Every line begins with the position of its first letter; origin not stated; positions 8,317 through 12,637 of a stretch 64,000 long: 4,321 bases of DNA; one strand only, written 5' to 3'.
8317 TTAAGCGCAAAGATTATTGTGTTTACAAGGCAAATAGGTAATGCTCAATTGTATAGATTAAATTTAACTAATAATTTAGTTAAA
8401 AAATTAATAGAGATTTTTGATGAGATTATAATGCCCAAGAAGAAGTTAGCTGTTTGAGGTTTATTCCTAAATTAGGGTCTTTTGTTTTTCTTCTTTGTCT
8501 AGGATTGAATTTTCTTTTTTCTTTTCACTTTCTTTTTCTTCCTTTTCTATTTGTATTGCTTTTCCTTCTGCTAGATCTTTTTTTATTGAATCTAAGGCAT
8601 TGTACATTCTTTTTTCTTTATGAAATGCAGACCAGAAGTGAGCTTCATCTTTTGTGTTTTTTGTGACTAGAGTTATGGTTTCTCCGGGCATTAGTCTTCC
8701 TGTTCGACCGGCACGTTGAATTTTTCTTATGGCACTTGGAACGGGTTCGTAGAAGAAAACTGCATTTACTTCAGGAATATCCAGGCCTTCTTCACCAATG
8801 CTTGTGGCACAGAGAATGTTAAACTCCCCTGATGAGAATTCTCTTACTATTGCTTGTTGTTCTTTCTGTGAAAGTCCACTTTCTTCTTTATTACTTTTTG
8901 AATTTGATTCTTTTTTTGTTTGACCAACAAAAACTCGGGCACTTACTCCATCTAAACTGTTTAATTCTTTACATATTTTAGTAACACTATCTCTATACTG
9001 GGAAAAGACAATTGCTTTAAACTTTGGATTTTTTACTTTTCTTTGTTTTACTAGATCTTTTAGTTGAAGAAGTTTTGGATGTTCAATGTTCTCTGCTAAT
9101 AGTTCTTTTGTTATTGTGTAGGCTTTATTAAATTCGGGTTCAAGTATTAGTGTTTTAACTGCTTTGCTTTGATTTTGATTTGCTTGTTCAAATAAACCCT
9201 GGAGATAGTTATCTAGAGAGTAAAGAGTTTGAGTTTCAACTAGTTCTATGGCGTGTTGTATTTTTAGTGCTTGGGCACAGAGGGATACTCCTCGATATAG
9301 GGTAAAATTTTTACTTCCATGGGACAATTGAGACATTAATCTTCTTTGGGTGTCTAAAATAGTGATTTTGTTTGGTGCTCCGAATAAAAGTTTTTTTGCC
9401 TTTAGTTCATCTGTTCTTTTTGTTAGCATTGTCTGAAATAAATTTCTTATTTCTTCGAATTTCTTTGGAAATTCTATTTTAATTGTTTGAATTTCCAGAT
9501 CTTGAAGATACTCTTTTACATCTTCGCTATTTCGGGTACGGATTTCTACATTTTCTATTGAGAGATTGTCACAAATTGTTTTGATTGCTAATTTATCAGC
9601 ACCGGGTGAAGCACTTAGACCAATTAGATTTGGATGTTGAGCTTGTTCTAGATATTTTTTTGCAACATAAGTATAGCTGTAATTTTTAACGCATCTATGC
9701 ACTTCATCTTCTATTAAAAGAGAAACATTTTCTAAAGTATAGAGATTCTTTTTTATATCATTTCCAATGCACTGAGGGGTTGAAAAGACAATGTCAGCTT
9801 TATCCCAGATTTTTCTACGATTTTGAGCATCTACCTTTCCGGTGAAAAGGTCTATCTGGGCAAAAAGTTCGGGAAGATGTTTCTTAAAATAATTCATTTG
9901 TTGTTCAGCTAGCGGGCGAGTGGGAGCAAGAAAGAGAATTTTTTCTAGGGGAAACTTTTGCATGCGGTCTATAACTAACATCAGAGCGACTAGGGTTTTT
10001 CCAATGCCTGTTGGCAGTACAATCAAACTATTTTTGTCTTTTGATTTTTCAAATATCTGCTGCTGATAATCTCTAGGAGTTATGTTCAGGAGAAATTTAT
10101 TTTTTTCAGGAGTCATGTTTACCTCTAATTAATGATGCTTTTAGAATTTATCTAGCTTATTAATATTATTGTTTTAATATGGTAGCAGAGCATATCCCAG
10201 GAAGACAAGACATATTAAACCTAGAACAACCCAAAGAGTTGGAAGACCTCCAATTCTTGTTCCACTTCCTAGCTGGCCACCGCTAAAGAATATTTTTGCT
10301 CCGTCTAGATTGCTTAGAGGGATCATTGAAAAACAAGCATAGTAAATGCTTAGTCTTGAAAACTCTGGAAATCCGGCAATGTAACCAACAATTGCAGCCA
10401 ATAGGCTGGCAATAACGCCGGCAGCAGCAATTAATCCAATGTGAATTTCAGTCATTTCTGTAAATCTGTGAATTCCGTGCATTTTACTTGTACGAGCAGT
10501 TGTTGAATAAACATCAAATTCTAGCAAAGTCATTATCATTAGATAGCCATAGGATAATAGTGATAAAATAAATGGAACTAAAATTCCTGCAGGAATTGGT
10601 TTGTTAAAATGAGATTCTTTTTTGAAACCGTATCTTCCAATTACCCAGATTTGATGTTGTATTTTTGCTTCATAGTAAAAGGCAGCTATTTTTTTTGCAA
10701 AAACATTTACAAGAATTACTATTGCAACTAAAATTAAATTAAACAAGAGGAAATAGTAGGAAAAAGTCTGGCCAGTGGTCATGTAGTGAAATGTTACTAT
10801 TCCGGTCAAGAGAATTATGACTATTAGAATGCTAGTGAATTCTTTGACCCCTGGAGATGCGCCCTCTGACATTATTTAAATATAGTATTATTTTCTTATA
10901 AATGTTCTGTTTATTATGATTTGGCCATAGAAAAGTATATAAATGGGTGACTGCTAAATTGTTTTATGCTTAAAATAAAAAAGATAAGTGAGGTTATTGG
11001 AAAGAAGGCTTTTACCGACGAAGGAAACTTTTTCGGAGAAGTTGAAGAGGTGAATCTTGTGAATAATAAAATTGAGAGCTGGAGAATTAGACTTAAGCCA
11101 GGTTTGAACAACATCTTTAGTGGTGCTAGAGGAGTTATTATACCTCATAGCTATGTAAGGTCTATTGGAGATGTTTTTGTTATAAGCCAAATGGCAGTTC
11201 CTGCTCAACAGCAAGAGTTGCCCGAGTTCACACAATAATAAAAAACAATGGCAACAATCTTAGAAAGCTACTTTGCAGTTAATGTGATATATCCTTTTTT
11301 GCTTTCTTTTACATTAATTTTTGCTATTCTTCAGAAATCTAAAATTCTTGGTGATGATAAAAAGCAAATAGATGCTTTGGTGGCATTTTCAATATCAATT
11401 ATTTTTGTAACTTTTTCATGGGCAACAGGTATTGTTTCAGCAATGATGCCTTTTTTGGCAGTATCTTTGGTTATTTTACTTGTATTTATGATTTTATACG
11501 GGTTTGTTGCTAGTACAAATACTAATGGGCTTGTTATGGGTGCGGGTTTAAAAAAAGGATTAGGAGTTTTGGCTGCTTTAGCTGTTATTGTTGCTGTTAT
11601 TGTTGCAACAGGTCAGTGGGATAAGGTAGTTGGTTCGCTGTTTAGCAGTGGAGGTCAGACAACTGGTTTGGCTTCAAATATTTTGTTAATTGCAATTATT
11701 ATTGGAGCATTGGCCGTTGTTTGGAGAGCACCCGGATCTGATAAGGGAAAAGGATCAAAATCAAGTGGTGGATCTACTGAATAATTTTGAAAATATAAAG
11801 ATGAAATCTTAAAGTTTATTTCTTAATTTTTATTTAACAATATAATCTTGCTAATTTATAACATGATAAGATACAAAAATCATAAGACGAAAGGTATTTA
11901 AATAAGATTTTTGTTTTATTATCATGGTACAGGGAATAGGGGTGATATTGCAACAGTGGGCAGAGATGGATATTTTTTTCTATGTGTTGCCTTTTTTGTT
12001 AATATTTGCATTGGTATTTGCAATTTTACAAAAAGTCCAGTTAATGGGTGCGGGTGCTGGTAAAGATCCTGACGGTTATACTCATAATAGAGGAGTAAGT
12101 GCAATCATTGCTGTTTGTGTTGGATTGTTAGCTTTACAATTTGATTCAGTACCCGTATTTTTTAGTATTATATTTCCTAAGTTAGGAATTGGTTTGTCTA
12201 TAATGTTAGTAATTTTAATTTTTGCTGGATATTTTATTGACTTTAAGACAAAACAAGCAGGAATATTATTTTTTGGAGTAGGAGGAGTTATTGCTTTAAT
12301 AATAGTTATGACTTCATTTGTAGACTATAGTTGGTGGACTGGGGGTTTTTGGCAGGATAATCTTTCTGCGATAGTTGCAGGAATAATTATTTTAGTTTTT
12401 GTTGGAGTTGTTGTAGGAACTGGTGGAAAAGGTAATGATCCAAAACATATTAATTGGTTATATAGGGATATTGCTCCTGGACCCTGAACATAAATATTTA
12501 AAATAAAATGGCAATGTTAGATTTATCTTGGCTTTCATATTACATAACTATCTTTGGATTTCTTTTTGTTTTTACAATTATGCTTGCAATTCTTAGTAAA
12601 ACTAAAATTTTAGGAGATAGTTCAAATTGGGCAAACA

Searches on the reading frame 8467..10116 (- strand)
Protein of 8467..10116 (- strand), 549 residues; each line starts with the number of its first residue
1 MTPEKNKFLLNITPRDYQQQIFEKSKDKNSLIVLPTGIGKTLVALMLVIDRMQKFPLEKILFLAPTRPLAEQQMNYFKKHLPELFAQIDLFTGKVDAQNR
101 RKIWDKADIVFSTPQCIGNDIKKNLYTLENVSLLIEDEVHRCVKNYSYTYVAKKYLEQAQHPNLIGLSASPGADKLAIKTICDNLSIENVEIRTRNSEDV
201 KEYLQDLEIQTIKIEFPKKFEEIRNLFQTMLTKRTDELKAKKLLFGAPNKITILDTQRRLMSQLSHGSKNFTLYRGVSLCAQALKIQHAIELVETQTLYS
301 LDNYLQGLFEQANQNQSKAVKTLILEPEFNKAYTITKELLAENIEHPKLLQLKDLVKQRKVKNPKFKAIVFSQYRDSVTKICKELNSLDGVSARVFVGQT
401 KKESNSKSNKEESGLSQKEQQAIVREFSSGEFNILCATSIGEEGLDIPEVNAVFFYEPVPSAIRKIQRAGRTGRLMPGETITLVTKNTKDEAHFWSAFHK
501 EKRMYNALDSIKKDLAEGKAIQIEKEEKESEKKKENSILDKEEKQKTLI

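Call 11: search_protein_families(library=pfam, proteins=[window:8467-10116:-], max_evalue=0.01)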
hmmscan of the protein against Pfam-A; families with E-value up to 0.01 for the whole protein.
window:8467-10116:- (549 aa): 6 families
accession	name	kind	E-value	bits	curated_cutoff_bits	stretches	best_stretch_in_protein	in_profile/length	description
PF00270.35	DEAD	-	7.6e-26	91.3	26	1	16-172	2-161/167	DEAD/DEAH box helicase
PF04851.21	ResIII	-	9.8e-25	87.8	22.5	1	12-171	2-162/164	Type III restriction enzyme, res subunit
PF00271.37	Helicase_C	-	2.2e-22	79.8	23.5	1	352-475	6-109/110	Helicase conserved C-terminal domain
PF21210.2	RNA_helicase_helical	-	5.1e-14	52.7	27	1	250-332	26-106/108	Putative ATP-dependent RNA helicase, helical bundle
PF02562.22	PhoH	-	0.0049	16.8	27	0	12-75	2-66/205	PhoH-like protein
PF22590.2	Cas3-like_C_2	-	0.0061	17.3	27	0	380-474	17-103/106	CRISPR-associated nuclease/helicase Cas3, C-terminal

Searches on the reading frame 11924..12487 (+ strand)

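Call 11: search_protein_families(library=pfam, proteins=[window:11924-12487:+], max_evalue=0.01)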
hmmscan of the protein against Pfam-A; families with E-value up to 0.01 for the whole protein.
window:11924-12487:+ (187 aa): 1 family
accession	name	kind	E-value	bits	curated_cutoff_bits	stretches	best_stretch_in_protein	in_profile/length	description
PF07168.17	Ureide_permease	-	0.0033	16.7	27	1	61-134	52-121/359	Ureide permease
